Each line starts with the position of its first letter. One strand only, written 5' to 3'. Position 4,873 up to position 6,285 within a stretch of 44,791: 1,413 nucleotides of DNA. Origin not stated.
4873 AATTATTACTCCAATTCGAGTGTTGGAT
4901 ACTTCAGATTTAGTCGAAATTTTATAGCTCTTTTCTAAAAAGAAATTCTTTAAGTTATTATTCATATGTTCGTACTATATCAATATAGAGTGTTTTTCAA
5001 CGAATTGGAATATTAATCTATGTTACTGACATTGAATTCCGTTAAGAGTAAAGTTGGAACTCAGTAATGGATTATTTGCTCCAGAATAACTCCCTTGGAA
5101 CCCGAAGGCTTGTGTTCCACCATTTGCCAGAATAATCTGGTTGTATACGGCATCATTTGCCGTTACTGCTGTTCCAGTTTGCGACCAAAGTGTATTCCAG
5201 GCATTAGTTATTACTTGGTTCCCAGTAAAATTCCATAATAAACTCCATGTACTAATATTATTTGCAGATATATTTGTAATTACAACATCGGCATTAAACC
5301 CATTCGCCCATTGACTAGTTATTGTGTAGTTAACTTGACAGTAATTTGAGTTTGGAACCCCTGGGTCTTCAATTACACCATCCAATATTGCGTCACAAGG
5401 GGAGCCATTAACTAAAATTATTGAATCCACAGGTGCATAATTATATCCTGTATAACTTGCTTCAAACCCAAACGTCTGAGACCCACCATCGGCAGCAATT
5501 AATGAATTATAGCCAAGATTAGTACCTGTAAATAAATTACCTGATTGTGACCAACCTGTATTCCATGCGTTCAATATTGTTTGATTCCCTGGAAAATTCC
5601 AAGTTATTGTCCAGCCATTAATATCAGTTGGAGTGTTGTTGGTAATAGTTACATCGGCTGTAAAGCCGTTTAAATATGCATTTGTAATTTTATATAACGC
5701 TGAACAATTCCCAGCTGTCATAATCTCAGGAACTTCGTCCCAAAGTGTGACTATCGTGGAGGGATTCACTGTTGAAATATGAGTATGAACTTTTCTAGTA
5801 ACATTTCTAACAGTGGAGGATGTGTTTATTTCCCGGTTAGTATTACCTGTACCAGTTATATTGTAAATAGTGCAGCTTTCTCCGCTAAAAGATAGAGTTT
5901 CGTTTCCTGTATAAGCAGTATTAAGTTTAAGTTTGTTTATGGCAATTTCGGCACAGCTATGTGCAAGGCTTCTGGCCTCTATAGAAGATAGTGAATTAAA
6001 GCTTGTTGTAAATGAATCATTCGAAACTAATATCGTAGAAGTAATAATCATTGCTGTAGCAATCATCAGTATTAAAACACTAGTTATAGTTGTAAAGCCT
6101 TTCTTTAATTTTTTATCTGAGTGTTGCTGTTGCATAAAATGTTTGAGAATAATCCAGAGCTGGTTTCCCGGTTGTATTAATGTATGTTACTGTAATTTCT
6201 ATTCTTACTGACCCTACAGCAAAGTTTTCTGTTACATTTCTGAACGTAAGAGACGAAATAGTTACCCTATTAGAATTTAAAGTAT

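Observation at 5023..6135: Minor pilin carrying two CBM2 carbohydrate-binding modules and no catalytic domain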

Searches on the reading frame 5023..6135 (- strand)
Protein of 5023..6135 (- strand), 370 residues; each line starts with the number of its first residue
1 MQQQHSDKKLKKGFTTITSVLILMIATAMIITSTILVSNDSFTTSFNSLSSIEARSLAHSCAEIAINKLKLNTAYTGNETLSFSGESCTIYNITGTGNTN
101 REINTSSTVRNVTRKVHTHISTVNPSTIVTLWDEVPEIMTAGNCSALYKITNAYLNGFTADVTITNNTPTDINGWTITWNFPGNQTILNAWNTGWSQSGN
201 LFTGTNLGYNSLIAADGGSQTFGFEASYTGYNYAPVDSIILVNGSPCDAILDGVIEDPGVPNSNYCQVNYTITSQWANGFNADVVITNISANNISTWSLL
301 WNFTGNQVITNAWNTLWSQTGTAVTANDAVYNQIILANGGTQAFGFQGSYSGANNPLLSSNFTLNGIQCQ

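Call 3: search_protein_families(library=pfam, proteins=[window:5023-6135:-], max_evalue=0.1)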
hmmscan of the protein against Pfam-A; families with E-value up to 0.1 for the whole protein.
window:5023-6135:- (370 aa): 2 families
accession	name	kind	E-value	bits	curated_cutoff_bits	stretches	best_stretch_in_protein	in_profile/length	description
PF00553.25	CBM_2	-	9.2e-50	167.6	24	2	144-247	1-101/101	Cellulose binding domain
PF25079.1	COB_C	-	0.011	16.2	27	0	266-336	76-141/209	COBRA family C-terminal domain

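Call 4: search_protein_families(library=ncbifam, proteins=[window:5023-6135:-], max_evalue=0.1)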
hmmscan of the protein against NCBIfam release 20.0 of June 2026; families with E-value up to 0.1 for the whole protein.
window:5023-6135:- (370 aa): 1 family
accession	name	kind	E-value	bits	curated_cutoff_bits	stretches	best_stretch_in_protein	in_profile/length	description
NF041611.1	exoglucan_CbhB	equivalog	1.5e-35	122.6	1950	2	264-369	893-994/997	exoglucanase CbhB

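Call 6: search_solved_structures(query=window:5023-6135:-, max_evalue=0.01, show_alignments=3)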
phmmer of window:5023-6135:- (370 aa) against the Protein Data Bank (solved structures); distinct sequences matched with E-value up to 0.01: 5.
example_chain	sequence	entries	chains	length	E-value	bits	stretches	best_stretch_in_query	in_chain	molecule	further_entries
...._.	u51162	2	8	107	7.4e-21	78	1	146-248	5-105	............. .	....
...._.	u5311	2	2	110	1e-16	64.3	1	143-248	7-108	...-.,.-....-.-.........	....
6qfs_A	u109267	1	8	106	3.4e-16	62.6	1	142-248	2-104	Exoglucanase/xylanase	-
6f7e_A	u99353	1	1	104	2.1e-13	53.4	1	141-240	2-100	Putative secreted cellulose binding protein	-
2rtt_A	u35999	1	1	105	9.5e-08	34.9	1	144-248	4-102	ChiC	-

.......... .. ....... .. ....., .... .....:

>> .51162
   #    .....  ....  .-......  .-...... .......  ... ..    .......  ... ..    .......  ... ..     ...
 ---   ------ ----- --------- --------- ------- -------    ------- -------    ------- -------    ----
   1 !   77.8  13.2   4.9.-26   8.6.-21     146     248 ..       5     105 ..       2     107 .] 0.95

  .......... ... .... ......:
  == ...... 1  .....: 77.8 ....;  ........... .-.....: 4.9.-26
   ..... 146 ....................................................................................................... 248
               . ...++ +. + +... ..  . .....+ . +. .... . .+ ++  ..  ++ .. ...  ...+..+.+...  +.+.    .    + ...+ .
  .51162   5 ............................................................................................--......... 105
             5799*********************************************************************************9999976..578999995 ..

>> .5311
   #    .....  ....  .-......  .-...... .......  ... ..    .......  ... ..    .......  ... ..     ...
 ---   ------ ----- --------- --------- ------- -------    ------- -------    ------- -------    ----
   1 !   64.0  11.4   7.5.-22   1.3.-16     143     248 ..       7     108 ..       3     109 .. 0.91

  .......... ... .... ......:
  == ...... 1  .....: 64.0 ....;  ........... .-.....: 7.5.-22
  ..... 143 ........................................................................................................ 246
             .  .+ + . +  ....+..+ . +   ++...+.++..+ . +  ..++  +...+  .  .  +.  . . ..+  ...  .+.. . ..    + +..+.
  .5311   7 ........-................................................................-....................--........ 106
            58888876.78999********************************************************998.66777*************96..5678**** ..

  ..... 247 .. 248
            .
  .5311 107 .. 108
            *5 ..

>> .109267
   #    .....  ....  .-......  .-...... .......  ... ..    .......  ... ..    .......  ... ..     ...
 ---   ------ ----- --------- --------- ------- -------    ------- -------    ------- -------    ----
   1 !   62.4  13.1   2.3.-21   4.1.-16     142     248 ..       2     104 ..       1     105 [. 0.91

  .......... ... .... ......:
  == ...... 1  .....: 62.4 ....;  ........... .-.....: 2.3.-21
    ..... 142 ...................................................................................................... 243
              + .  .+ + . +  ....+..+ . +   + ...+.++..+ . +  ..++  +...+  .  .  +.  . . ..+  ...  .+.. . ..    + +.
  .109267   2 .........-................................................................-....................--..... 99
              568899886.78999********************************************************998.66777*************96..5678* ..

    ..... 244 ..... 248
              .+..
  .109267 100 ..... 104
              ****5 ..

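Call 8: find_homologous_proteins(query=window:5023-6135:-, max_evalue=0.00001)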
Query window:5023-6135:- (370 aa): 63 proteins with E <= 0.00001 among 3484 candidates.
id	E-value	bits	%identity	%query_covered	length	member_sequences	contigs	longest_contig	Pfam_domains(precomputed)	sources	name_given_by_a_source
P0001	3.3e-239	811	100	100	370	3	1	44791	PF00553.26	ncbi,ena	-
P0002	1.4e-166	572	70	100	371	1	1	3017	PF00553.26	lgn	-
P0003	2.3e-153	529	65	100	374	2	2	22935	PF00553.26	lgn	-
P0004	1.0e-66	244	39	97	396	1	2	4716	PF00553.26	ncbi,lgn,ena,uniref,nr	ncbi:cellulose binding domain-containing protein [Candidatus Dojkabacteria bacterium]|uniref:Cellulo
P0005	7.4e-37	146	35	62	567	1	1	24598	PF00553.26,PF03067.22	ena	-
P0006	9.0e-35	139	36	64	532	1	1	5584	PF00553.26,PF01670.24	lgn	-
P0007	1.6e-33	135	50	28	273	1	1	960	PF00553.26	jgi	jgi:cellulase/cellobiase CelA1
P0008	2.6e-24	104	43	35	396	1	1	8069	PF00553.26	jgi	jgi:cellulase/cellobiase CelA1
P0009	5.2e-20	90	51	27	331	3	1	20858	PF00553.26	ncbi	ncbi:MAG TPA: cellulose-binding domain-containing protein [Anaerolineae bacterium]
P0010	1.2e-19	89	48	34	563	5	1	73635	PF00553.26,PF00150.25,PF00486.35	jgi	jgi:mannan endo-1,4-beta-mannosidase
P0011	2.8e-18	84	55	28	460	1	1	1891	PF00553.26,PF00150.25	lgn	-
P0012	3.2e-18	84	51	28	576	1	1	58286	PF00553.26,PF01341.24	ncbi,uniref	ncbi:glycoside hydrolase family 6 protein [Streptomyces sviceus]|uniref:glycoside hydrolase family 6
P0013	3.8e-18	84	50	28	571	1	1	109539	PF00553.26,PF01341.24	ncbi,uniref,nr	ncbi:glycoside hydrolase family 6 protein [Streptomyces sp. A012304]|uniref:glycoside hydrolase fami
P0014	8.0e-18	83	50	28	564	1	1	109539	PF00553.26,PF01341.24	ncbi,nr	ncbi:glucanase [Streptomyces sp. A012304]|nr:glucanase [Streptomyces sp. A012304]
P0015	1.1e-17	82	49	28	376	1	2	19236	PF00553.26,PF01670.24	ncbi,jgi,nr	ncbi:MAG TPA: cellulose binding domain-containing protein [Planosporangium sp.]|jgi:cellulase/cellob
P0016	1.8e-17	82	51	28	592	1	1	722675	PF00553.26,PF01270.24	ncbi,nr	ncbi:glycoside hydrolase [Chloroflexia bacterium SDU3-3]|nr:glycoside hydrolase [Chloroflexia bacter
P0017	7.5e-17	80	51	28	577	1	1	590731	PF00553.26,PF01341.24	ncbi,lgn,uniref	ncbi:glycoside hydrolase family 6 protein [Streptomyces sp. NPDC049915]|uniref:glycoside hydrolase f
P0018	1.1e-16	79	50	29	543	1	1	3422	PF00553.26,PF00150.25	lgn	-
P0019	4.2e-16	77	49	30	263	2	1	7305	PF00553.26,PF00942.26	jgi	jgi:hypothetical protein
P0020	4.3e-16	77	47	26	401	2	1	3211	PF00553.26,PF21340.5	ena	-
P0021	4.4e-16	77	47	28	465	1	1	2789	PF00553.26,PF01341.24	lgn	-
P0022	6.5e-16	77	49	28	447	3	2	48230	PF00553.26,PF04616.21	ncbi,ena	-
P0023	2.2e-15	75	46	28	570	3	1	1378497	PF00553.26,PF01341.24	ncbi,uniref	ncbi:glycoside hydrolase family 6 protein [Streptomyces sp. NPDC087212]|uniref:glycoside hydrolase f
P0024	4.6e-15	74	47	28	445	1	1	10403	PF00553.26,PF00331.27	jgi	jgi:endo-1,4-beta-xylanase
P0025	2.6e-14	71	48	25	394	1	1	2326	PF00553.26,PF01670.24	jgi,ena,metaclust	metaclust:\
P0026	3.0e-14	71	46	28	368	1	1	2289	PF00553.26,PF01670.24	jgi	jgi:hypothetical protein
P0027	4.4e-14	71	43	29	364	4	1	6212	PF00553.26,PF01670.24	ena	-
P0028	4.7e-14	70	48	26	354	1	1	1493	PF00553.26,PF01341.24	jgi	jgi:cellulose 1,4-beta-cellobiosidase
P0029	6.2e-14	70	48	28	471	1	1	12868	PF00553.26,PF01670.24,PF00041.28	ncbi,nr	ncbi:MAG TPA: cellulose binding domain-containing protein [Pilimelia sp.]|nr:cellulose binding domai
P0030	7.8e-14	70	44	30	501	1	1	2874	PF00553.26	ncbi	-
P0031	1.0e-13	69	46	28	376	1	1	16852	PF00553.26,PF01670.24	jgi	jgi:hypothetical protein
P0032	1.3e-13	69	46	25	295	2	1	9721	PF00553.26,PF01670.24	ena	-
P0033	1.8e-13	69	45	28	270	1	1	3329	PF00553.26,PF07691.18,PF10528.15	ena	-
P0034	1.9e-13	69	46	26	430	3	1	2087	PF00553.26,PF00150.25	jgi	jgi:endoglucanase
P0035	2.5e-13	68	44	28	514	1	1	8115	PF00553.26,PF00150.25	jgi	jgi:endoglucanase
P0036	2.9e-13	68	48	25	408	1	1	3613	PF00553.26,PF01670.24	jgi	jgi:hypothetical protein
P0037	3.1e-13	68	44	25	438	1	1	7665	PF00553.26,PF01341.24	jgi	jgi:cellulose 1,4-beta-cellobiosidase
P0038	3.3e-13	68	44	27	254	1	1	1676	PF00553.26,PF00150.25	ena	-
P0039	5.2e-13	67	45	28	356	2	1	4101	PF00553.26,PF01670.24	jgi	jgi:hypothetical protein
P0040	3.9e-12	64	52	27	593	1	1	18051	PF00553.26,PF01341.24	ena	-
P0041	6.3e-12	63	40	28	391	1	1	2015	PF00553.26,PF00041.28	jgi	jgi:cellulose 1,4-beta-cellobiosidase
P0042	9.2e-12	63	45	26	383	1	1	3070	PF00553.26,PF01670.24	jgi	jgi:hypothetical protein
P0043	9.2e-12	63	43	25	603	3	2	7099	PF00553.26,PF00150.25,PF00041.28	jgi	-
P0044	1.0e-11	63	45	30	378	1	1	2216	PF00553.26,PF17957.8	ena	-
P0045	1.0e-11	63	44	24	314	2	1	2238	PF00553.26,PF01341.24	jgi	jgi:cellulose 1,4-beta-cellobiosidase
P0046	1.1e-11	63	45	26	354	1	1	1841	PF00553.26,PF01670.24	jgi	jgi:hypothetical protein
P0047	1.2e-11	63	45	26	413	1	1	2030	PF00553.26,PF01670.24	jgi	-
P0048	1.3e-11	62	45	26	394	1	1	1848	PF00553.26,PF01670.24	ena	-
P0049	1.4e-11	62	45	26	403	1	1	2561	PF00553.26,PF01670.24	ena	-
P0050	1.4e-11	62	45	26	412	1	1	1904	PF00553.26,PF01670.24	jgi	-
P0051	1.4e-11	62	45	26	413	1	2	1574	PF00553.26,PF01670.24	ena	-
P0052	1.6e-11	62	45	26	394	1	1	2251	PF00553.26,PF01670.24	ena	-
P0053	3.0e-11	61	42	23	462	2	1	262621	PF00553.26,PF00331.27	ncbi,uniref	ncbi:endo-1,4-beta-xylanase [Streptomyces sp. NPDC052236]|uniref:endo-1,4-beta-xylanase n=1 Tax=Stre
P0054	1.2e-10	59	44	25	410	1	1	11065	PF00553.26,PF01670.24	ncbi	-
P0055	1.9e-10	59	41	26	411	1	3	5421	PF00553.26,PF01670.24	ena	-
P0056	2.9e-10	58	51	20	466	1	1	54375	PF00553.26,PF07995.18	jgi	jgi:glucose/arabinose dehydrogenase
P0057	3.7e-10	58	43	25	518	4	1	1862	PF00553.26,PF00150.25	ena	-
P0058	4.8e-10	57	40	28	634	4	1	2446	PF00553.26,PF00150.25,PF00041.28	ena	-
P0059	7.3e-10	57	41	28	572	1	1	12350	PF00553.26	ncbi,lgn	ncbi:MAG: cellulose binding domain-containing protein [Clostridiales bacterium]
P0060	1.2e-9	56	43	26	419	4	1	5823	PF00553.26,PF01670.24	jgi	jgi:hypothetical protein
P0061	5.9e-9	54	45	28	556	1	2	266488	PF00553.26,PF25059.2,PF01670.24,PF16893.12,PF00041.28,PF10179.16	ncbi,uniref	ncbi:GH12 family glycosyl hydrolase domain-containing protein [Sphaerisporangium aureirubrum]|uniref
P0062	9.4e-8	50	47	25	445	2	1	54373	PF00553.26,PF18370.8,PF00457.25,PF00041.28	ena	-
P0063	8.2e-6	43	29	29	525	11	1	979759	PF00553.26,PF00041.28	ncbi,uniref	ncbi:cellulose binding domain-containing protein [Streptomyces uncialis]|uniref:cellulose binding do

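Call 10: list_cluster_members(proteins=[P0001, P0004, P0003])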
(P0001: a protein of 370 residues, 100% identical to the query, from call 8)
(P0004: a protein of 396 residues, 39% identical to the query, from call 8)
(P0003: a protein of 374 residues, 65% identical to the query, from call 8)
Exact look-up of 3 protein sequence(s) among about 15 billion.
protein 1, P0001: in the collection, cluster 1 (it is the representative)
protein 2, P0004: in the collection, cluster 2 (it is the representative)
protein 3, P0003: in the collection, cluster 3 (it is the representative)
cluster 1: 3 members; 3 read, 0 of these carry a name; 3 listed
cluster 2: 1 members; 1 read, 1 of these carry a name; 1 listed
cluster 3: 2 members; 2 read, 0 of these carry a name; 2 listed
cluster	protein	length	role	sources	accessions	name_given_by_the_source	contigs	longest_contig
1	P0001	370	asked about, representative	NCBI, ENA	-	-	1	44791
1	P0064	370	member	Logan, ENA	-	-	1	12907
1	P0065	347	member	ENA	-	-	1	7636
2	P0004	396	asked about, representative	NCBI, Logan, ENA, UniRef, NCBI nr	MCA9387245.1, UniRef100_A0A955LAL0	cellulose binding domain-containing protein [Candidatus Dojkabacteria bacterium] | Cellulose binding domain-containing protein n=1 Tax=Candidatus Dojkabacteria bacterium ...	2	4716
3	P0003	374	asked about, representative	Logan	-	-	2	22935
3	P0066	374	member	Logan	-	-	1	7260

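Call 11: find_encoding_contigs(protein=P0003, flank=10000, max_places=3)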
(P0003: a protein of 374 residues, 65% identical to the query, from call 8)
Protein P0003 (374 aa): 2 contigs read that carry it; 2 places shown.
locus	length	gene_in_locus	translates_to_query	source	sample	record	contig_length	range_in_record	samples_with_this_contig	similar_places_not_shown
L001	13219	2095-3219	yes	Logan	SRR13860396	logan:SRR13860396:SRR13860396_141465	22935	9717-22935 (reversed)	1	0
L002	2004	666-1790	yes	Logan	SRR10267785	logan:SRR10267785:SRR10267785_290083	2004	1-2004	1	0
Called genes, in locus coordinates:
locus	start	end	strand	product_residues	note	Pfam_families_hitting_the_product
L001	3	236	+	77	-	?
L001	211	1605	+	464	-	PF08309:LVIVD (weak)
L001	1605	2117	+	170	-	-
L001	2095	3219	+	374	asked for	PF00553:CBM_2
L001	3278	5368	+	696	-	PF08448:PAS_4 (faint), PF13188:PAS_8 (faint), PF00989:PAS, PF13426:PAS_9, PF00512:HisKA, PF02518:HATPase_c, PF13581:HATPase_c_2 (weak)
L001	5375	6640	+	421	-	PF00175:NAD_binding_1, PF00989:PAS, PF08448:PAS_4 (weak), PF13426:PAS_9, PF08447:PAS_3 (weak)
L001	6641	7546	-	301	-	PF00849:PseudoU_synth_2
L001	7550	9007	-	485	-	PF13328:HD_4, PF04607:RelA_SpoT, PF02824:TGS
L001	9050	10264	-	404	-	PF07690:MFS_1, PF12832:MFS_1_like, PF03825:Nuc_H_symport (weak), PF07690:MFS_1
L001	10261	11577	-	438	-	PF25384:Alsin_RLD (faint), PF00415:RCC1 (weak), PF25390:WD40_RLD, PF13540:RCC1_2, PF00415:RCC1, PF13540:RCC1_2, PF00415:RCC1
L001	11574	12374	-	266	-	-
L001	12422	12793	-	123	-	-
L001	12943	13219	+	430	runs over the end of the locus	PF07690:MFS_1, PF03092:BT1 (weak)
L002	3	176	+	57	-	?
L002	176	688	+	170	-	-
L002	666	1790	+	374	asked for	PF00553:CBM_2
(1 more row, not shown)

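Call 17: find_encoding_contigs(protein=P0004, flank=5000, max_places=2)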
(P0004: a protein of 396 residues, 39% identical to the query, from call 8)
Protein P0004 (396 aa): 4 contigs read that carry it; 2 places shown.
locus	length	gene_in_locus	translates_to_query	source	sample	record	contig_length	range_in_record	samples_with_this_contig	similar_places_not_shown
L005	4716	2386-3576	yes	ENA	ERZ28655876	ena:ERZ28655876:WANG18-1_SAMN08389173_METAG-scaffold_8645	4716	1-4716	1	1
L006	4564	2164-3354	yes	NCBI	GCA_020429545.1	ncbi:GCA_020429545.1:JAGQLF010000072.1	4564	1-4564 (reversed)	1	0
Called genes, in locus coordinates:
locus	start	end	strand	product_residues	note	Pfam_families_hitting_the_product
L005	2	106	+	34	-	?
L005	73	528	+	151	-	-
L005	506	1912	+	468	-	PF08309:LVIVD (weak)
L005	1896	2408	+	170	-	-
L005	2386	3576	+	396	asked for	PF00553:CBM_2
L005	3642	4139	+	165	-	-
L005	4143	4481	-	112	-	PF04993:TfoX_N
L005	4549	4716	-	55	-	?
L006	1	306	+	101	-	?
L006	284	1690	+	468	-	PF08309:LVIVD (weak)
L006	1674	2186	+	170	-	-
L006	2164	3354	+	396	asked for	PF00553:CBM_2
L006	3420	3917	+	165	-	-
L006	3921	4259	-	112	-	PF04993:TfoX_N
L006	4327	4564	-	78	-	?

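Call 49: find_related_loci(query=window:5023-6135:-, collection=genome_contigs, flank=10000)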
Query window:5023-6135:- (370 aa) in genome_contigs; peptide patterns used: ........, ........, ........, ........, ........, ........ (x = any residue, [..] = any of these).
126 stretches matched a pattern; 1 encode a relative of the query (tblastn E <= 1e-3); 1 distinct loci.
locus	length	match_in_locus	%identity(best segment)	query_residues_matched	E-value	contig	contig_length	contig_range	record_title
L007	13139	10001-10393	40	1-134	3e-25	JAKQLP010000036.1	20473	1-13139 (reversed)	MAG: bacterium isolate USDV_maxbin.197 k141_878421, whole genome shotgun sequence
